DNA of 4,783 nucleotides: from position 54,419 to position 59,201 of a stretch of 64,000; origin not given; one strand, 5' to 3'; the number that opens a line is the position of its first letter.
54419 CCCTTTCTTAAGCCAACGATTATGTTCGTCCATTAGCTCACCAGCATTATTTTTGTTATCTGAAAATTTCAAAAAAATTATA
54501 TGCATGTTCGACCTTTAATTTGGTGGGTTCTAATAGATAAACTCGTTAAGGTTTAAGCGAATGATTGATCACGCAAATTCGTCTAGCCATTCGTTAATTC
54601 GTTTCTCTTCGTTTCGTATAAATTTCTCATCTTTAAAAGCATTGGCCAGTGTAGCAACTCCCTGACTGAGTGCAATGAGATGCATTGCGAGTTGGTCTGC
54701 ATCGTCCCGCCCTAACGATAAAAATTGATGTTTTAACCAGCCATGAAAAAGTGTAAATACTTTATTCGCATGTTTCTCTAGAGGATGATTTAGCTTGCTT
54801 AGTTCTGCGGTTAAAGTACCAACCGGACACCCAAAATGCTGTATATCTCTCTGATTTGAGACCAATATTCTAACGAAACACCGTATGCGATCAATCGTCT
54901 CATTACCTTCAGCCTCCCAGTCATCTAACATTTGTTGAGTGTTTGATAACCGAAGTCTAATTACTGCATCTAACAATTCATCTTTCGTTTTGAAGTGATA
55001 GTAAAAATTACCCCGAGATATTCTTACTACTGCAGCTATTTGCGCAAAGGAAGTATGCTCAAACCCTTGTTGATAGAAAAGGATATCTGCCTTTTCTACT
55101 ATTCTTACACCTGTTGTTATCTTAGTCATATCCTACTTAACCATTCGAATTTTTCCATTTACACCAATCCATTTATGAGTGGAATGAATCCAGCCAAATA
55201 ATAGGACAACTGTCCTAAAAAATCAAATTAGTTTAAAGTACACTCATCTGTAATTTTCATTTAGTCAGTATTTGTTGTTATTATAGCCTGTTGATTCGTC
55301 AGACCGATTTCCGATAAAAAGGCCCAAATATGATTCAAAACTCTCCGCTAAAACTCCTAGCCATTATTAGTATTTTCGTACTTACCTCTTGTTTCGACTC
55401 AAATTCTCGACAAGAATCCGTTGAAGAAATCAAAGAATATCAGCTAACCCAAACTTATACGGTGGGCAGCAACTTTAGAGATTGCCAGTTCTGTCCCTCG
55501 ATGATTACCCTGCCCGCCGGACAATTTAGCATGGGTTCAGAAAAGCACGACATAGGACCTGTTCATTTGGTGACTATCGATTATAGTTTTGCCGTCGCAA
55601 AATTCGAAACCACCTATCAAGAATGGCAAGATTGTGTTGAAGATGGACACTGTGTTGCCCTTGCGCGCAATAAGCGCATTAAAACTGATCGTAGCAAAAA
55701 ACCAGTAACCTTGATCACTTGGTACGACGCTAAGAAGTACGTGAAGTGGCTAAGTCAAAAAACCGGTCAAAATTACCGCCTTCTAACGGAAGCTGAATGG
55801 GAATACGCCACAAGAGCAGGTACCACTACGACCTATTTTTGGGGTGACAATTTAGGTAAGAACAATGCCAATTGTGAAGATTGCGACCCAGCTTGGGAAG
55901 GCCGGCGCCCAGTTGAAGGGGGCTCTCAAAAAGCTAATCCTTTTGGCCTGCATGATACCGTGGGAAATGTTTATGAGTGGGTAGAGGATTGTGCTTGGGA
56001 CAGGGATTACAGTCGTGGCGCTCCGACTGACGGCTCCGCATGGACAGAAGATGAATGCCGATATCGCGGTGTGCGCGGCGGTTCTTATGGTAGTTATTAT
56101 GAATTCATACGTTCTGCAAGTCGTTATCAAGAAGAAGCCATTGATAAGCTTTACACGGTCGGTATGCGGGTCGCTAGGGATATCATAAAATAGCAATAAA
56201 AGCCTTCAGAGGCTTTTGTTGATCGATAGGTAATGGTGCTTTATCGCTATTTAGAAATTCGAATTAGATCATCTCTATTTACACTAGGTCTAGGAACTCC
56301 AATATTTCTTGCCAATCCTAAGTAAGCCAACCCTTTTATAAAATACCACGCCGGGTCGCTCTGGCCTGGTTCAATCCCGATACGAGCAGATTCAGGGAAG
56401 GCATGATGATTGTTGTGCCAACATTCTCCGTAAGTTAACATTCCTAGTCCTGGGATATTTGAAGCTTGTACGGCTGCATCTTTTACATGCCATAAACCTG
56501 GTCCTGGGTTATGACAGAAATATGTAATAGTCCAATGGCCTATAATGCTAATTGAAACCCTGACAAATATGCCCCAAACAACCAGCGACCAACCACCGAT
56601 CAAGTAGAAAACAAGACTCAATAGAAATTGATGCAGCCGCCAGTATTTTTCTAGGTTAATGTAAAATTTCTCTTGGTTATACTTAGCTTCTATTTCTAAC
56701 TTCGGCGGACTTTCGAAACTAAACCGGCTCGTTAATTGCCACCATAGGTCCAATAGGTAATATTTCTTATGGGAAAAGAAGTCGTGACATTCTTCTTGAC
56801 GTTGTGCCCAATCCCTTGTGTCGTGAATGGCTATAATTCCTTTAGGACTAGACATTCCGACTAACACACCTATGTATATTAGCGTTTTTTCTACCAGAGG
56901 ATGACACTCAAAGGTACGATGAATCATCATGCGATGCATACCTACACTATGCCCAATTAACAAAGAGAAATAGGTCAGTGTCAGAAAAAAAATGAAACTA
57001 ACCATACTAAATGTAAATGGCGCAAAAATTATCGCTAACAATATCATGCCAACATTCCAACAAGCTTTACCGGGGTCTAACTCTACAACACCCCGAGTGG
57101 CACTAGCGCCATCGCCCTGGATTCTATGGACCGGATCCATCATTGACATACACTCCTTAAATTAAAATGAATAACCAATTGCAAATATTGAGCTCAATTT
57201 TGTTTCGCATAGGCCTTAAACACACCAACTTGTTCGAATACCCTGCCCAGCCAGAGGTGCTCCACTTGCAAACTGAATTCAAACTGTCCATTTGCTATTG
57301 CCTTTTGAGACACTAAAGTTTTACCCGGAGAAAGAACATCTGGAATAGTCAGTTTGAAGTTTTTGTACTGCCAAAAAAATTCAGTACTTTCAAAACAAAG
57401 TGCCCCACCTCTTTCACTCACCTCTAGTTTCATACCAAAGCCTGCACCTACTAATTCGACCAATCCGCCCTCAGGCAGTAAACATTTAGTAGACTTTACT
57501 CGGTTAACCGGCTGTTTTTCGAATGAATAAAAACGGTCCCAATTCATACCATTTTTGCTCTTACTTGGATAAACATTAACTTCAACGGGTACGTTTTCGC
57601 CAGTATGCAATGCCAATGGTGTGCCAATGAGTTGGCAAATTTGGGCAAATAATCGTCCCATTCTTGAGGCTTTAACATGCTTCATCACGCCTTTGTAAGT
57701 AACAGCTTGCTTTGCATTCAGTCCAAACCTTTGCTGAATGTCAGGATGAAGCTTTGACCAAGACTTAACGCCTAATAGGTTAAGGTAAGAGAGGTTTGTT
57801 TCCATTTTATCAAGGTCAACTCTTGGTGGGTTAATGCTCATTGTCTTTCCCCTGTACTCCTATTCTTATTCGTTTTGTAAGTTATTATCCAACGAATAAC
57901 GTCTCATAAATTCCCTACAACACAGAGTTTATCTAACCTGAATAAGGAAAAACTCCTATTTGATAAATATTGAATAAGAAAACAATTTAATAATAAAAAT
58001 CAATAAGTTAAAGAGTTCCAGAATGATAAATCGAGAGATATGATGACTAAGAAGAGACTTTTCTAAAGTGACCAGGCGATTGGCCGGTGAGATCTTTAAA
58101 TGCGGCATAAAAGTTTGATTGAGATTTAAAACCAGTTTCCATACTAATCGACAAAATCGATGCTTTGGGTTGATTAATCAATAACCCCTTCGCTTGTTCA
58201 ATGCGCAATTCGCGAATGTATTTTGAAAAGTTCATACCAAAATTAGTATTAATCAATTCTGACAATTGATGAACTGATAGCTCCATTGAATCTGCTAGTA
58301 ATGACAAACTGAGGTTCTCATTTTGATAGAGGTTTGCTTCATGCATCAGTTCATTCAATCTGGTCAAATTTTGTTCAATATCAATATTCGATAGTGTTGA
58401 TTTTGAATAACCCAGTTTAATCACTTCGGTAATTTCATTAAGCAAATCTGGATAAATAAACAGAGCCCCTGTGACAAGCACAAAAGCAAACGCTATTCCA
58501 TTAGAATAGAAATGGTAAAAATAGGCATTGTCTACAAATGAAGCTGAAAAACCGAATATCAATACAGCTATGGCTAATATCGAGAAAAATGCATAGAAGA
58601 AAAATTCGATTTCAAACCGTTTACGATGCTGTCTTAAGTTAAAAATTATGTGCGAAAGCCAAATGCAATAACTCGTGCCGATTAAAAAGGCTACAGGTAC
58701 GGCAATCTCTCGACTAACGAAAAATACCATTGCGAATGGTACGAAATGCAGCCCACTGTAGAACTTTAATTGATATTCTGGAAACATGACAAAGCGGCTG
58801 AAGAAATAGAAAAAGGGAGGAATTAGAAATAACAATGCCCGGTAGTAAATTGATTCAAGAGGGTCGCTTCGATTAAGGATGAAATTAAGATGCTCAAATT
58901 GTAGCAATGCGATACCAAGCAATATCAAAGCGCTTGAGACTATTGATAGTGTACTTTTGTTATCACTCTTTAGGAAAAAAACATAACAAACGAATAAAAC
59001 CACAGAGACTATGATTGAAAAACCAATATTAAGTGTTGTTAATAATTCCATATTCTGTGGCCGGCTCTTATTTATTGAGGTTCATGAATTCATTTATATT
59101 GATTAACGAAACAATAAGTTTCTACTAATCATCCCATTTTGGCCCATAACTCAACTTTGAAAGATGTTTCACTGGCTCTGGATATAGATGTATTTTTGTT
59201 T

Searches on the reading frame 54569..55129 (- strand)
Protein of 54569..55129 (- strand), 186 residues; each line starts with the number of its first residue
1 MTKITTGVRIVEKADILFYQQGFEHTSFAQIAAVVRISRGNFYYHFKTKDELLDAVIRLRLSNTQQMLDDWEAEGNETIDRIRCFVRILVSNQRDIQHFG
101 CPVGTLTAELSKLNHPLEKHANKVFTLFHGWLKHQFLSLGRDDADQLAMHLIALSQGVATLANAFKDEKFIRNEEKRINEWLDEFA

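Call 97: search_protein_families(library=pfam, proteins=[window:54569-55129:-], max_evalue=0.00001)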
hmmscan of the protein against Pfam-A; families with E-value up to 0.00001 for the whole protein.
window:54569-55129:- (186 aa): 2 families
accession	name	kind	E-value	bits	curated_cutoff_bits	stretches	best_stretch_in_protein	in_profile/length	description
PF00440.29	TetR_N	-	6.6e-13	48.7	24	1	10-56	1-47/47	Bacterial regulatory proteins, tetR family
PF21993.1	TetR_C_13_2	-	4.6e-08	33.7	27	1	95-173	18-99/103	Transcriptional regulator LmrA/YxaF-like, C-terminal domain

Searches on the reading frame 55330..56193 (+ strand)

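Call 97: search_protein_families(library=pfam, proteins=[window:55330-56193:+], max_evalue=0.00001)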
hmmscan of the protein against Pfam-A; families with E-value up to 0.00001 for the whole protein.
window:55330-56193:+ (287 aa): 1 family
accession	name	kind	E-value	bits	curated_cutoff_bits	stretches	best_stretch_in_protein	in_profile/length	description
PF03781.23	FGE-sulfatase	-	2e-47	162.5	23.3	1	55-283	2-255/255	Sulfatase-modifying factor enzyme 1-like domain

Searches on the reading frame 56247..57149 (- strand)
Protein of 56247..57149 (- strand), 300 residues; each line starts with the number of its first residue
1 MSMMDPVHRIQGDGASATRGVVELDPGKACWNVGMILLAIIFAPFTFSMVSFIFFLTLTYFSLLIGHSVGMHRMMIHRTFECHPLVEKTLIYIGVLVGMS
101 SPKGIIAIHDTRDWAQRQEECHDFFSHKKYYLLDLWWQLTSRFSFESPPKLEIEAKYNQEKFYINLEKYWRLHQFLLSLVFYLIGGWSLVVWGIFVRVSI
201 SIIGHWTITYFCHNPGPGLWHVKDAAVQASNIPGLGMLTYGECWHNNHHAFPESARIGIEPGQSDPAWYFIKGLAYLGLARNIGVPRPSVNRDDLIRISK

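Call 97: search_protein_families(library=pfam, proteins=[window:56247-57149:-], max_evalue=0.00001)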
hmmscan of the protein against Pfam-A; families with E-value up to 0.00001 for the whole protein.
window:56247-57149:- (300 aa): 1 family
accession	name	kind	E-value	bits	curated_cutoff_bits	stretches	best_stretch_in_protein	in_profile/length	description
PF00487.30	FA_desaturase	-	3.2e-08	34.1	29.7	1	52-252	6-224/253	Fatty acid desaturase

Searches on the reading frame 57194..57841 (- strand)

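Call 97: search_protein_families(library=pfam, proteins=[window:57194-57841:-], max_evalue=0.00001)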
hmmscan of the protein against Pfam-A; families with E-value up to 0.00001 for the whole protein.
window:57194-57841:- (215 aa): 1 family
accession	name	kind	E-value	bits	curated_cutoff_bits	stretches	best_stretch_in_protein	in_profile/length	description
PF13761.12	DUF4166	-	1.5e-33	116.6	23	1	31-208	1-184/184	Domain of unknown function (DUF4166)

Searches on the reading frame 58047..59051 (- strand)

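Call 97: search_protein_families(library=pfam, proteins=[window:58047-59051:-], max_evalue=0.00001)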
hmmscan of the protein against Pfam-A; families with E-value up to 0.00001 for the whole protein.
window:58047-59051:- (334 aa): 2 families
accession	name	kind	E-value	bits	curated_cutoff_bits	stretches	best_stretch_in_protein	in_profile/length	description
PF12833.13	HTH_18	-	6.7e-21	74.8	33.6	1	252-331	1-79/80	Helix-turn-helix domain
PF00165.29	HTH_AraC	-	2.1e-06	28.1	26.6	0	296-330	8-41/42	Bacterial regulatory helix-turn-helix proteins, AraC family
